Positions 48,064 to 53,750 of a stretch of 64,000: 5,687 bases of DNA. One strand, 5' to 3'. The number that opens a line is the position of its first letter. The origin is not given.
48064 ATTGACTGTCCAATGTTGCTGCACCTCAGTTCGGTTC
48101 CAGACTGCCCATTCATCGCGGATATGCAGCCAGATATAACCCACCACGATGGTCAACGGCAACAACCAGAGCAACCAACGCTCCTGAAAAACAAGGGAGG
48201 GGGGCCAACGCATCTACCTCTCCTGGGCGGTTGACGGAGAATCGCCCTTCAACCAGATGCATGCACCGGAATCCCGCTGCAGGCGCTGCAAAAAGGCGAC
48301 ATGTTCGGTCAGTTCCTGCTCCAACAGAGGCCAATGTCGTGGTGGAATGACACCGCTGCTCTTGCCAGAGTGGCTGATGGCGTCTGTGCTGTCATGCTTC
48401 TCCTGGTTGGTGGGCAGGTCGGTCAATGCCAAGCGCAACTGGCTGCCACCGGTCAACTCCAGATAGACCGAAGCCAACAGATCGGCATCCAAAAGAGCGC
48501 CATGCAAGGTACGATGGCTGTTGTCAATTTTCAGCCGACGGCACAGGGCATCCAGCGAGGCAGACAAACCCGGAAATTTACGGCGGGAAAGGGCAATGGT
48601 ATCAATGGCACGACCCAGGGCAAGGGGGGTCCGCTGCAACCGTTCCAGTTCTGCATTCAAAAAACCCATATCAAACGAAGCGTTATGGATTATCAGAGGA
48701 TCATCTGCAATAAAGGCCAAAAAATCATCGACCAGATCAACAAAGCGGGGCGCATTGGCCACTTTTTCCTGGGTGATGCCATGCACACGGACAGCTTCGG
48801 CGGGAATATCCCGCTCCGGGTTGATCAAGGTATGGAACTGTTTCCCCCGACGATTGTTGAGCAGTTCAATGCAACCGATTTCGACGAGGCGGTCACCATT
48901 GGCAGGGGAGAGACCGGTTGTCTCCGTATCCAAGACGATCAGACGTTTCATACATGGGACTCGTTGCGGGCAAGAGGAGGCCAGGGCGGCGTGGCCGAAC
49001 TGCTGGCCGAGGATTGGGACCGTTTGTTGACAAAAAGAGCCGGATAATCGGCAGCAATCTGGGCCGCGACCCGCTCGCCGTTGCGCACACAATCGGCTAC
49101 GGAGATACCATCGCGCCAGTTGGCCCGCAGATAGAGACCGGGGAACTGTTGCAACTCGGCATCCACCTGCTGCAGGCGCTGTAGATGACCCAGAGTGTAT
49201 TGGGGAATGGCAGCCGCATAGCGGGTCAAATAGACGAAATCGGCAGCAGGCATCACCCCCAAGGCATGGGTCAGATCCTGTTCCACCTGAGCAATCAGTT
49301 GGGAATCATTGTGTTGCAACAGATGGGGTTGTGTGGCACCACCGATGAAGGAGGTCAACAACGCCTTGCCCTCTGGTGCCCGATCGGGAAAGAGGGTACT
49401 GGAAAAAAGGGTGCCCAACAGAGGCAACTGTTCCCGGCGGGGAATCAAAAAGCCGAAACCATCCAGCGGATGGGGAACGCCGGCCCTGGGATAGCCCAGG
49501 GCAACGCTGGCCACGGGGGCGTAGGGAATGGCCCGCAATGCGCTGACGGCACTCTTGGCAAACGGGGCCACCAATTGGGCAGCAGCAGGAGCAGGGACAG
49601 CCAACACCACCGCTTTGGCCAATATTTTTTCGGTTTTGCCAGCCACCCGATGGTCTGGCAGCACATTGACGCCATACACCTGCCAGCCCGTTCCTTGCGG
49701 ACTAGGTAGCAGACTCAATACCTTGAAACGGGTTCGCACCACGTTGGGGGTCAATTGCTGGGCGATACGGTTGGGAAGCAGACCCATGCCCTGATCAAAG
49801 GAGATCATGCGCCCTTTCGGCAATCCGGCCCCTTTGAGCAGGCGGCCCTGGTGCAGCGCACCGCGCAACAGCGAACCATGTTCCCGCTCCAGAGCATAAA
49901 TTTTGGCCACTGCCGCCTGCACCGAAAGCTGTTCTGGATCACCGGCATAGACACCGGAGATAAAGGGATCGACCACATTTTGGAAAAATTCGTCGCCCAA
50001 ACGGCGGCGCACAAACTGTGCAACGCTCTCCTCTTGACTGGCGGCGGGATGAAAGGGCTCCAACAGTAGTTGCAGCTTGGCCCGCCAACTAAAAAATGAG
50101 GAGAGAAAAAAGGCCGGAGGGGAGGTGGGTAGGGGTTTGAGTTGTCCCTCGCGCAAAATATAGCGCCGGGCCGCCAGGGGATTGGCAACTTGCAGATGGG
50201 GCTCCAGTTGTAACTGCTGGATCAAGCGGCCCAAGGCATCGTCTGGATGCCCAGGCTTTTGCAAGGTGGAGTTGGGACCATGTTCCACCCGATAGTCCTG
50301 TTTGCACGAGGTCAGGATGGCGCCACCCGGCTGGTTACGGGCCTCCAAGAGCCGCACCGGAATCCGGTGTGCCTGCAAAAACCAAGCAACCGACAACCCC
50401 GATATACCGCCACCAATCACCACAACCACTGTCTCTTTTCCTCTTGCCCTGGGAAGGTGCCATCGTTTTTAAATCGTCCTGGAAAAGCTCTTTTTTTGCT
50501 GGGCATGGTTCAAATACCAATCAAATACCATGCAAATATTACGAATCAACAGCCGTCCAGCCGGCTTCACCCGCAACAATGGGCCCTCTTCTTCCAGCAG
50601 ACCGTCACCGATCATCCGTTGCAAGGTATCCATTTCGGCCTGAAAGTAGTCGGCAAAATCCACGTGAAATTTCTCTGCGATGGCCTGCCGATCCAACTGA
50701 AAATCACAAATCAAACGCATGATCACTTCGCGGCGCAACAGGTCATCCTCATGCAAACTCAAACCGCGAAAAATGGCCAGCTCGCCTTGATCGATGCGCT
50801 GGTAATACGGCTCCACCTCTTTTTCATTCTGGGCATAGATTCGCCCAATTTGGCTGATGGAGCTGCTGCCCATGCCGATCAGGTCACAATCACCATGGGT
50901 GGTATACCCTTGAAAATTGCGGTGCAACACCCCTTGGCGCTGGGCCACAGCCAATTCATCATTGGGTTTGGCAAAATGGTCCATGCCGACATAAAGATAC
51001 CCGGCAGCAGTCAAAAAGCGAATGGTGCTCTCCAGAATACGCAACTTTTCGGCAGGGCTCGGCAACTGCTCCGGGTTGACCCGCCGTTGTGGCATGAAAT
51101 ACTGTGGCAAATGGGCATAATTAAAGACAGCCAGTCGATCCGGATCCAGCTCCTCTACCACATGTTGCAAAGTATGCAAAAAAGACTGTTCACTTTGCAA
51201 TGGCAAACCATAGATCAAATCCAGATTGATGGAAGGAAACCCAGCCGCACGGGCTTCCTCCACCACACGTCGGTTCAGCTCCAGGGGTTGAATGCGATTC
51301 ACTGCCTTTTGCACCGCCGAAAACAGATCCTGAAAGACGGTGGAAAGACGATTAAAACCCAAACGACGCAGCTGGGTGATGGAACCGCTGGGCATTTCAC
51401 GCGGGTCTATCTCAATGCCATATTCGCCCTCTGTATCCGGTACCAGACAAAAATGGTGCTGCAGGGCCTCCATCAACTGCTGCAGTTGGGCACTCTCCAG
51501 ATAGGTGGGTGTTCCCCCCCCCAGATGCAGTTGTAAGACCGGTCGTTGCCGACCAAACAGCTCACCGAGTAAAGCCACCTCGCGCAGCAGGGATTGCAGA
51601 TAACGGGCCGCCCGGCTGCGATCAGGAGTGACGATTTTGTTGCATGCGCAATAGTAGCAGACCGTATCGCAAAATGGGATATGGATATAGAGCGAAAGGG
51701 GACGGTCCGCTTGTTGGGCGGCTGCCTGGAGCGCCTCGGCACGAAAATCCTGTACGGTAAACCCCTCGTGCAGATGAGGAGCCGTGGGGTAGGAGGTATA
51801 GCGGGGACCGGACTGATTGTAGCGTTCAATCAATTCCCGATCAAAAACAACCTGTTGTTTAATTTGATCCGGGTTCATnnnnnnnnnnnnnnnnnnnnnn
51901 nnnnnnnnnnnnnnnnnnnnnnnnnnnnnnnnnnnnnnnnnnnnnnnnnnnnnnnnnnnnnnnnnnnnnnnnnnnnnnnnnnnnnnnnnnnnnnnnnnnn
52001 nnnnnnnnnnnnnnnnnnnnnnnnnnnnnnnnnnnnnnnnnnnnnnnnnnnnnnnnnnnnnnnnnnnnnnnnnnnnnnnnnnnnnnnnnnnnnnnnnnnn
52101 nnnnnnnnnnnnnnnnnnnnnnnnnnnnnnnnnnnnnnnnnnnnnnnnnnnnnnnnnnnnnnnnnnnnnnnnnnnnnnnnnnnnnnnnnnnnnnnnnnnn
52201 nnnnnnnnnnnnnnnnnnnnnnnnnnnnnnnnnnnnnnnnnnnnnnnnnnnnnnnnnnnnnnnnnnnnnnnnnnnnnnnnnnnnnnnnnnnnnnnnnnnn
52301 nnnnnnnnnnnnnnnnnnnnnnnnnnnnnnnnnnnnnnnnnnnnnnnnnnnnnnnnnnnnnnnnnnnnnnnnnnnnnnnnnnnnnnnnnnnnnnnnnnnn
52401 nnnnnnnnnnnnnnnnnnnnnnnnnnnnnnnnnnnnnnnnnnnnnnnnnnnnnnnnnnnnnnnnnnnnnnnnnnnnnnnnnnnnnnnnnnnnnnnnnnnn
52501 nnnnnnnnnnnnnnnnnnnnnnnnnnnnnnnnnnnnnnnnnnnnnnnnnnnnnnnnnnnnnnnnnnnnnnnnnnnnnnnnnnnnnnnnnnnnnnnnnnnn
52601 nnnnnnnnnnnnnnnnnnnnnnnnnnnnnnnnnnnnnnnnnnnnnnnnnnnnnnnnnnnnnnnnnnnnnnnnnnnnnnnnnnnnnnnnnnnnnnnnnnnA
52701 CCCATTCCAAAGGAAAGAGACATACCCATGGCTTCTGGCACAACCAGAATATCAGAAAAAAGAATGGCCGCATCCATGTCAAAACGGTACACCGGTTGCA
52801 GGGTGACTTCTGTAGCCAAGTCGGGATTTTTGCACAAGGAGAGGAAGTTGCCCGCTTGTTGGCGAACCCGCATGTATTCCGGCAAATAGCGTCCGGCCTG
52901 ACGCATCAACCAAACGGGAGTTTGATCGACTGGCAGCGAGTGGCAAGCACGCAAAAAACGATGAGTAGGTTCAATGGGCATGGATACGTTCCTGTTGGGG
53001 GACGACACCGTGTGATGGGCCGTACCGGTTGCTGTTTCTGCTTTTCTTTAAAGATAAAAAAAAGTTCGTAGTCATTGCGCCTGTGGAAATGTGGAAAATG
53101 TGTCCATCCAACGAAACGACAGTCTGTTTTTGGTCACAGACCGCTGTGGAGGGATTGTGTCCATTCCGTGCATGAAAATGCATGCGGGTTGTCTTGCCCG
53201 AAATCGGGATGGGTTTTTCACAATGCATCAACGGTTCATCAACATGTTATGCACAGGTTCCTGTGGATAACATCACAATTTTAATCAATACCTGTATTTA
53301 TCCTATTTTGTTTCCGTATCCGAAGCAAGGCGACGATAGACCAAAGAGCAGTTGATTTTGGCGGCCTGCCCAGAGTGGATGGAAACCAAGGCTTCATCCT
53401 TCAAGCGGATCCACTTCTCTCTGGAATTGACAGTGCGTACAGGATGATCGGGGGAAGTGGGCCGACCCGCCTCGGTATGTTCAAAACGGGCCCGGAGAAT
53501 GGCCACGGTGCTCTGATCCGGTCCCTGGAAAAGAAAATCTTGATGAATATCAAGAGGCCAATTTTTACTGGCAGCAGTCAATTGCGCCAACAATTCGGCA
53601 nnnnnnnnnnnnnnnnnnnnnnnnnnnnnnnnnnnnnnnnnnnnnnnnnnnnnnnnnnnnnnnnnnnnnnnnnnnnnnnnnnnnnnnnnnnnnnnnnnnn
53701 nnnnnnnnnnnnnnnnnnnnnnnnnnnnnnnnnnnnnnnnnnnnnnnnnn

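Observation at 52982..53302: Candidate chromosomal origin (or DnaA-controlled promoter) immediately upstream of hemE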

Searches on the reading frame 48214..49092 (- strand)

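Call 5: search_protein_families(library=pfam, proteins=[window:48214-49092:-])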
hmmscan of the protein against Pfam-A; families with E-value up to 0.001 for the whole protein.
window:48214-49092:- (292 aa): 1 family
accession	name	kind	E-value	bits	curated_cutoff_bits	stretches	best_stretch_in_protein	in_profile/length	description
PF00929.31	RNase_T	-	1.6e-37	130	24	1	52-210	1-164/164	Exonuclease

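Call 63: search_protein_families(library=ncbifam, proteins=[window:48214-49092:-], max_evalue=0.01)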
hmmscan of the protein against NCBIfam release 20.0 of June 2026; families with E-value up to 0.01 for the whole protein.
window:48214-49092:- (292 aa): 29 families (the best 25 are shown)
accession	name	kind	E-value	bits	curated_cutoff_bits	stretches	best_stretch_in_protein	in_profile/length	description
TIGR01406.1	dnaQ_proteo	equivalog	5.4e-81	271.6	222.7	1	50-281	1-230/231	DNA polymerase III subunit epsilon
NF004316.1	PRK05711.1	equivalog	5.2e-78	261.9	196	1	50-281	2-233/234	DNA polymerase III subunit epsilon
TIGR00573.1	dnaq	subfamily_domain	1.1e-48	165.6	71.5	1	51-219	9-179/217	exonuclease, DNA polymerase III, epsilon subunit family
NF005906.0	PRK07883.1-4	equivalog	5.2e-33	114.2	495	1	52-214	9-168/563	DEDD exonuclease domain-containing protein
NF005289.0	PRK06807.1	equivalog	5e-32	111.4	335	1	49-214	8-169/313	3'-5' exonuclease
NF005836.0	PRK07740.1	equivalog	1e-31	110.3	261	1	51-210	61-219/244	hypothetical protein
NF005981.0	PRK08074.1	equivalog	4.1e-31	107.8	789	1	48-213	2-165/931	ATP-dependent DNA helicase DinG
NF001688.0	PRK00448.1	equivalog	5.5e-31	107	873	1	50-235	424-605/1445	PolC-type DNA polymerase III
TIGR01405.1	polC_Gram_pos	equivalog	3.7e-30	104.4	1043.45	1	51-217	191-354/1211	DNA polymerase III subunit alpha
NF005905.0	PRK07883.1-3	equivalog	1.6e-27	96.4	508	1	51-208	26-186/581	DEDD exonuclease domain-containing protein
NF005907.0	PRK07883.1-5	equivalog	5.1e-27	94.5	454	1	51-208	30-190/584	DEDD exonuclease domain-containing protein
TIGR01407.1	dinG_rel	hypoth_equivalog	4.7e-26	91.3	547.7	1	51-207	2-159/889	putative DnaQ family exonuclease/DinG family helicase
NF004963.0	PRK06309.1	equivalog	1.7e-24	86.7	245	1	48-215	1-164/232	DNA polymerase III subunit epsilon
NF006316.0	PRK08517.1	equivalog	4.3e-23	82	247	1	50-208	71-228/270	3'-5' exonuclease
NF004964.0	PRK06310.1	equivalog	1.1e-22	80.7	236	1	50-213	8-170/250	DNA polymerase III subunit epsilon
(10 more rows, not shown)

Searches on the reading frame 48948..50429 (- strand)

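Call 5: search_protein_families(library=pfam, proteins=[window:48948-50429:-])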
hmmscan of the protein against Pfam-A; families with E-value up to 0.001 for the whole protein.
window:48948-50429:- (493 aa): 5 families
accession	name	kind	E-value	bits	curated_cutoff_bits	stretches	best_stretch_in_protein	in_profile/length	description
PF01593.30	Amino_oxidase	-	8.5e-56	190.5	19.8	1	9-458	1-442/443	Flavin containing amine oxidoreductase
PF13450.12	NAD_binding_8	-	8.1e-12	45.7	21.9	1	4-55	1-52/68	NAD(P)-binding Rossmann-like domain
PF01266.30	DAO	-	8.7e-09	35.8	27.9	1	2-37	2-38/353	FAD dependent oxidoreductase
PF21799.2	MurD-like_N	-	0.00039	21.1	27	1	2-37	3-38/88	Mur ligase MurD-like, N-terminal domain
PF00890.30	FAD_binding_2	-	0.00062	19.5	20.4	0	2-38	2-38/414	FAD binding domain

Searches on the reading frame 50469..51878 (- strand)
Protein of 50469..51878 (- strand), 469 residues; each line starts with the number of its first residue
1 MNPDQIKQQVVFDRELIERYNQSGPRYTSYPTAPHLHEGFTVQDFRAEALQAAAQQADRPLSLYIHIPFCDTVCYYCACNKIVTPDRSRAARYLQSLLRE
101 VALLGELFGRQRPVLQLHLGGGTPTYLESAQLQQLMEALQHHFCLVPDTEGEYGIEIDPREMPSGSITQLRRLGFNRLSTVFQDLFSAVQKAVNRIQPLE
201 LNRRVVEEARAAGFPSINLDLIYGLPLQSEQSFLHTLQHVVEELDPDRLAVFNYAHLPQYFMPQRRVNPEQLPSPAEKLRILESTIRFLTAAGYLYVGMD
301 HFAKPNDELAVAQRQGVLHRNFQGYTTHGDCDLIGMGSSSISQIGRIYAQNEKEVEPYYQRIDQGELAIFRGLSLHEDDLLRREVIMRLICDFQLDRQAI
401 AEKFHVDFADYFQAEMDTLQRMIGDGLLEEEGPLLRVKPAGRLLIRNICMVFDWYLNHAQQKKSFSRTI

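Call 5: search_protein_families(library=pfam, proteins=[window:50469-51878:-])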
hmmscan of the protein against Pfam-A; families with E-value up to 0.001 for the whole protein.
window:50469-51878:- (469 aa): 2 families
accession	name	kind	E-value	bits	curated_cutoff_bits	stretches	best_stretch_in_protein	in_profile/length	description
PF04055.27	Radical_SAM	-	2.5e-14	54.2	29.5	1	64-239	1-165/166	Radical SAM superfamily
PF06969.22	HemN_C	-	7.9e-13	48.7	24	1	375-444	1-67/67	HemN C-terminal domain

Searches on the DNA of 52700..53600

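Call 73: search_rna_families(source=window, start=52700, end=53600, threshold=evalue, max_evalue=1)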
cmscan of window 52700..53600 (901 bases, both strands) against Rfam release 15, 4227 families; matches with E-value up to 1: 1.
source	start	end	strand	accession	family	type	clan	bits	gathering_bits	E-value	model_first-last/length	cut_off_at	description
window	53517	53542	-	RF02219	ZNRD1-AS1_2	Gene; lncRNA;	-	14.6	60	0.84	1-76/76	no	ZNRD1 antisense RNA 1 conserved region 2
